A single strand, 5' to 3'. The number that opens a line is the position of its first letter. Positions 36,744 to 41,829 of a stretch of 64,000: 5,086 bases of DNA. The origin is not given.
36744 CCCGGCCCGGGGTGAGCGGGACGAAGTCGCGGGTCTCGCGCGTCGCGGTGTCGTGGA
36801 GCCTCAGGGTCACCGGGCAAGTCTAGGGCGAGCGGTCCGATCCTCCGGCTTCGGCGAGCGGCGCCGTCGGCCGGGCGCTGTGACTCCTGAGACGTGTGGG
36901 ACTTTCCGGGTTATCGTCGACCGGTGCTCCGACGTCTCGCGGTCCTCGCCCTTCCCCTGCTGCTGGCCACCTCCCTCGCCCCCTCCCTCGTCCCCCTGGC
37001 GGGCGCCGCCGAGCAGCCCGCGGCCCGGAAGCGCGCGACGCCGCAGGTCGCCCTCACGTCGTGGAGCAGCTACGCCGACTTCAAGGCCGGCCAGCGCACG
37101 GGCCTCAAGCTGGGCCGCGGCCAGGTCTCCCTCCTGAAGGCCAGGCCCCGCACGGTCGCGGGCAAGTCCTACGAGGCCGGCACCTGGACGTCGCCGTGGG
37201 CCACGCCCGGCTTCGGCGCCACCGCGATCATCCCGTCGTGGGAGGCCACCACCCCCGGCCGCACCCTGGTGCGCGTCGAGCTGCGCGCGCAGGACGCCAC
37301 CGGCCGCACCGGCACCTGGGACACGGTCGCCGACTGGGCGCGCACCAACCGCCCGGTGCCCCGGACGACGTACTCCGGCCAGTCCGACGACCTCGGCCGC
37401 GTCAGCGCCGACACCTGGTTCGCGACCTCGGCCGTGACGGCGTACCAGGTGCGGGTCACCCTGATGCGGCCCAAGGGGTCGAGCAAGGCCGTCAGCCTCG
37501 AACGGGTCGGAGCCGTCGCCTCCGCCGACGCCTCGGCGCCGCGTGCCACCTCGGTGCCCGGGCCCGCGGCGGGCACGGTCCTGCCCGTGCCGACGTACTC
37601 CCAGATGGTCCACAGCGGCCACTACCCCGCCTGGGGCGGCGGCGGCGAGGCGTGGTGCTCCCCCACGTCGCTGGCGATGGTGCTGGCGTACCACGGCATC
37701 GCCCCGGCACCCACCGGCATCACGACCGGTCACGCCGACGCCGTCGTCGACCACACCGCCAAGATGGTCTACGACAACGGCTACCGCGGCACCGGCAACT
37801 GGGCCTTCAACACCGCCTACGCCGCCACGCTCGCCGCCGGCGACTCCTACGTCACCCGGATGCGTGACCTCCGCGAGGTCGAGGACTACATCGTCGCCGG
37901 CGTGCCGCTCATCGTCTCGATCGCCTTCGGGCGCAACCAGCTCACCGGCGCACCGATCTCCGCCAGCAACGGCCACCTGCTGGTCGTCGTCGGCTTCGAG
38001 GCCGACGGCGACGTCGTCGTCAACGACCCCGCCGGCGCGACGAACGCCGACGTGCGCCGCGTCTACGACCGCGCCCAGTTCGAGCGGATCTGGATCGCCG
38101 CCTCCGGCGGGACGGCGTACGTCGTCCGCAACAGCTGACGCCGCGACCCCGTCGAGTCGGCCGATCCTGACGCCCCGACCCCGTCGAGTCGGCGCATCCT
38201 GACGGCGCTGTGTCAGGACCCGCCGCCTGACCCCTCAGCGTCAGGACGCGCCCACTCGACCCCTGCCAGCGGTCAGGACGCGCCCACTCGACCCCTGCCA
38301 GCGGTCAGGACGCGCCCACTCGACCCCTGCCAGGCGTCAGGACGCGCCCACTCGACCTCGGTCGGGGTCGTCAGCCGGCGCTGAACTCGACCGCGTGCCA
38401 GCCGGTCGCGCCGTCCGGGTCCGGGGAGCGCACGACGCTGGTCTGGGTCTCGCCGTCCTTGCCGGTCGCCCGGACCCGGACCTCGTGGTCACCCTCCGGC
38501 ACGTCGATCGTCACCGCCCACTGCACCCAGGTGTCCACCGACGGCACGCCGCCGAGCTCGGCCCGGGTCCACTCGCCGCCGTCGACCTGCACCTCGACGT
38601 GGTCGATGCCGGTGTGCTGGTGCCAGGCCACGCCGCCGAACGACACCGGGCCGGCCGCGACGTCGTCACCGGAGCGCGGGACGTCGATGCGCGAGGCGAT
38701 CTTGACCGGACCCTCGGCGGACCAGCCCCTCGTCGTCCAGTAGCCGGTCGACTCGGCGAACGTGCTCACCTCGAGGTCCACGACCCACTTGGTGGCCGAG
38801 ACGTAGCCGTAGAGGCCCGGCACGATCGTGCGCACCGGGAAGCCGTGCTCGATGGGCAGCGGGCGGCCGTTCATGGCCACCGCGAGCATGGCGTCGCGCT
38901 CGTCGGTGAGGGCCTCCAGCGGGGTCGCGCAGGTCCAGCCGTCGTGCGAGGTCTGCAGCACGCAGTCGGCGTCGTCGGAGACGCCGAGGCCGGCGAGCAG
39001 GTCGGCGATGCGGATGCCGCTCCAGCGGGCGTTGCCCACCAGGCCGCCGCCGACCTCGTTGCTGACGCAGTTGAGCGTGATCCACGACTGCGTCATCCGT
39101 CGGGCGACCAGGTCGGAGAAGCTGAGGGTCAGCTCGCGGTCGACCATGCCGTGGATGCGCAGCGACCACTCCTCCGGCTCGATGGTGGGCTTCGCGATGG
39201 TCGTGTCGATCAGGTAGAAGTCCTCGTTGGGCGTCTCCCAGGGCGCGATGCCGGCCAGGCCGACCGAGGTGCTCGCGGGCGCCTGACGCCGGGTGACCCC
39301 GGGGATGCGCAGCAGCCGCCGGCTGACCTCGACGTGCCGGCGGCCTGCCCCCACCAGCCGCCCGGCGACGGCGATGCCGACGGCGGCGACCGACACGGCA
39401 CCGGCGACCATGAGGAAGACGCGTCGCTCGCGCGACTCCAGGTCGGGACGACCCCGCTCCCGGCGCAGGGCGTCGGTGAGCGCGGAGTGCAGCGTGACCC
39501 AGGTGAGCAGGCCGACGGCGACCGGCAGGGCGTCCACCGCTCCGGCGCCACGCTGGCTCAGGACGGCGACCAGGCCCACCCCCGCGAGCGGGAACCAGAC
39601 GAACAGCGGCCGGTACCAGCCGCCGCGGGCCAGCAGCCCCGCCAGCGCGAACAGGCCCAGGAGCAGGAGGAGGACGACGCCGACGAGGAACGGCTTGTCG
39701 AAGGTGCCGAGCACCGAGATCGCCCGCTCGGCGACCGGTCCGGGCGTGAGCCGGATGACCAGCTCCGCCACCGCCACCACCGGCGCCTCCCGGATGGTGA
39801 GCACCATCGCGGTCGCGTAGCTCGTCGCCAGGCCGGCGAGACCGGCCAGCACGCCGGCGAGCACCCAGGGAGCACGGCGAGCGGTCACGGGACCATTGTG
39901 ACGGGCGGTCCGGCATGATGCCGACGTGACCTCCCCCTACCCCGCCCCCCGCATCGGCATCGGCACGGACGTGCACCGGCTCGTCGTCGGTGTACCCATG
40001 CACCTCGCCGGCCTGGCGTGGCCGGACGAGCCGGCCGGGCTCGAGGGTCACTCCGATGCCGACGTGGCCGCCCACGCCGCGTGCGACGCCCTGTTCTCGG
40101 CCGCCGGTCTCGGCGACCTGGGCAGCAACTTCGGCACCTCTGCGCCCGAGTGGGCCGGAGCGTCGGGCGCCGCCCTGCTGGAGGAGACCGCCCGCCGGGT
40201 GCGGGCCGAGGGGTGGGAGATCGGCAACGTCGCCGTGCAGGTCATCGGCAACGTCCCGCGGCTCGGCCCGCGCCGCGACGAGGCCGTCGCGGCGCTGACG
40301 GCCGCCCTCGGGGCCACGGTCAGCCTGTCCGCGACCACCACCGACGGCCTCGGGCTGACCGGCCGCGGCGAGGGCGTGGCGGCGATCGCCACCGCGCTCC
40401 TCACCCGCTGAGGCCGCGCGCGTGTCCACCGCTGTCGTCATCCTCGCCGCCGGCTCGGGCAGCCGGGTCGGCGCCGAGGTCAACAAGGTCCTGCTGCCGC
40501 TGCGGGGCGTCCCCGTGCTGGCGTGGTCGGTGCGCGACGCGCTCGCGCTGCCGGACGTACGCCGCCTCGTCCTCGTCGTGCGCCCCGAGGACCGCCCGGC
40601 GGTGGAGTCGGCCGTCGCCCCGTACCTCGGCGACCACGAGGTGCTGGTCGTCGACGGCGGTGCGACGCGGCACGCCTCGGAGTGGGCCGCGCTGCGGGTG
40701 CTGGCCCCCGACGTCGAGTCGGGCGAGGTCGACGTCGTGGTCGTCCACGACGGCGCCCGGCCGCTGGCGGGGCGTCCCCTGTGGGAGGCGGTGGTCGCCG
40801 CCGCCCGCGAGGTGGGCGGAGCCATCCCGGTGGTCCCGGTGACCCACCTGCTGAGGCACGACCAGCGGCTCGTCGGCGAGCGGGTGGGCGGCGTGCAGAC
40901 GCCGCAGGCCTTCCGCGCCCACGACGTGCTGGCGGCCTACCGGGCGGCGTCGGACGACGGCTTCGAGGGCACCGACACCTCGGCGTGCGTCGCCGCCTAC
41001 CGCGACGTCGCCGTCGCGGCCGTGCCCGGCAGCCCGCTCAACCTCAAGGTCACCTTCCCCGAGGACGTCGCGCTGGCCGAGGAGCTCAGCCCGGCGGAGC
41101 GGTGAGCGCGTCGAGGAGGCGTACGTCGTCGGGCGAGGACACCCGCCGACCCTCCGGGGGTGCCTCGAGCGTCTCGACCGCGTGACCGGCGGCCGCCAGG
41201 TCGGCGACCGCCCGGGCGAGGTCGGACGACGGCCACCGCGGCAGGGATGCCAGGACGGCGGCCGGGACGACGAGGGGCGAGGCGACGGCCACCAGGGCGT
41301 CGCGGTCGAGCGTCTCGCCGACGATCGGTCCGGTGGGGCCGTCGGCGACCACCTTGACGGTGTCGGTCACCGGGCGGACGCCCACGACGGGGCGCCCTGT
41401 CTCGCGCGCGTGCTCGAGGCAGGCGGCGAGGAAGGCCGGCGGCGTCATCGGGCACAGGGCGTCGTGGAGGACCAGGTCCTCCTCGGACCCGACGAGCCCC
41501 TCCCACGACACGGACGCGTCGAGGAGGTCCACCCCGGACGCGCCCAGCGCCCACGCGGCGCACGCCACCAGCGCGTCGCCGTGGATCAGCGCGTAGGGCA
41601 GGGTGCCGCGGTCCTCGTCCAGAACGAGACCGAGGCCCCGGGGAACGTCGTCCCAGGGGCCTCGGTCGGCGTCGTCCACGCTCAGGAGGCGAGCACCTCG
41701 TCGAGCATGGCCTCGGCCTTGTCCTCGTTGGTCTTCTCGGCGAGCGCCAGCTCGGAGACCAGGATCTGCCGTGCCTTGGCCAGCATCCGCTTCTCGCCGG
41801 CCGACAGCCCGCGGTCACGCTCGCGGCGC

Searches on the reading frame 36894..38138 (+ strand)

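Call 56: search_protein_families(library=pfam, proteins=[window:36894-38138:+], max_evalue=0.00001)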
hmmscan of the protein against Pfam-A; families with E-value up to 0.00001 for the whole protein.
window:36894-38138:+ (414 aa): 1 family
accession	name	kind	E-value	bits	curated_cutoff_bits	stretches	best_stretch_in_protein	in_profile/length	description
PF13529.12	Peptidase_C39_2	-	1.6e-25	90.8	24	1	230-380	1-143/143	Peptidase_C39 like family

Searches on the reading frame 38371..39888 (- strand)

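Call 56: search_protein_families(library=pfam, proteins=[window:38371-39888:-], max_evalue=0.00001)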
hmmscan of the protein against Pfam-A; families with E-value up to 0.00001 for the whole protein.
window:38371-39888:- (505 aa): 1 family
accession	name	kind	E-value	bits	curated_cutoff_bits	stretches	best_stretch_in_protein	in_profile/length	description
PF00174.25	Oxidored_molyb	-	6.6e-43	146.7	24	1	234-384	5-169/169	Oxidoreductase molybdopterin binding domain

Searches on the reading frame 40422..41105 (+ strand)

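Call 56: search_protein_families(library=pfam, proteins=[window:40422-41105:+], max_evalue=0.00001)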
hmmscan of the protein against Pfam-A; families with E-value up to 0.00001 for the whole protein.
window:40422-41105:+ (227 aa): 2 families
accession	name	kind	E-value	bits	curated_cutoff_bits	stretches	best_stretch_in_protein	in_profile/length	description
PF01128.25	IspD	-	4.6e-43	148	27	1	4-220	2-216/221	2-C-methyl-D-erythritol 4-phosphate cytidylyltransferase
PF12804.13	NTP_transf_3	-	4.6e-11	43.6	27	1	5-71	1-65/160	MobA-like NTP transferase domain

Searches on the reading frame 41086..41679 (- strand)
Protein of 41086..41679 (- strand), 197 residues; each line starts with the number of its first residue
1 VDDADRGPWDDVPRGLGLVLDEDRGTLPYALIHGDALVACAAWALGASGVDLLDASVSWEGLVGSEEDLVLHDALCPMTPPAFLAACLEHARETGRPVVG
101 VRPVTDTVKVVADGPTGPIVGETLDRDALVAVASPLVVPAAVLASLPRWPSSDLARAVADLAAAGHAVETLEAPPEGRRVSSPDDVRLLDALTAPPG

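Call 56: search_protein_families(library=pfam, proteins=[window:41086-41679:-], max_evalue=0.00001)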
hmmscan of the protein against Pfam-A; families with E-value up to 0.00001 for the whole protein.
window:41086-41679:- (197 aa): 1 family
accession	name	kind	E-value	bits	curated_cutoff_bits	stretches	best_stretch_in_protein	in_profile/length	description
PF01128.25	IspD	-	1.5e-07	31.9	27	1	63-182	89-208/221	2-C-methyl-D-erythritol 4-phosphate cytidylyltransferase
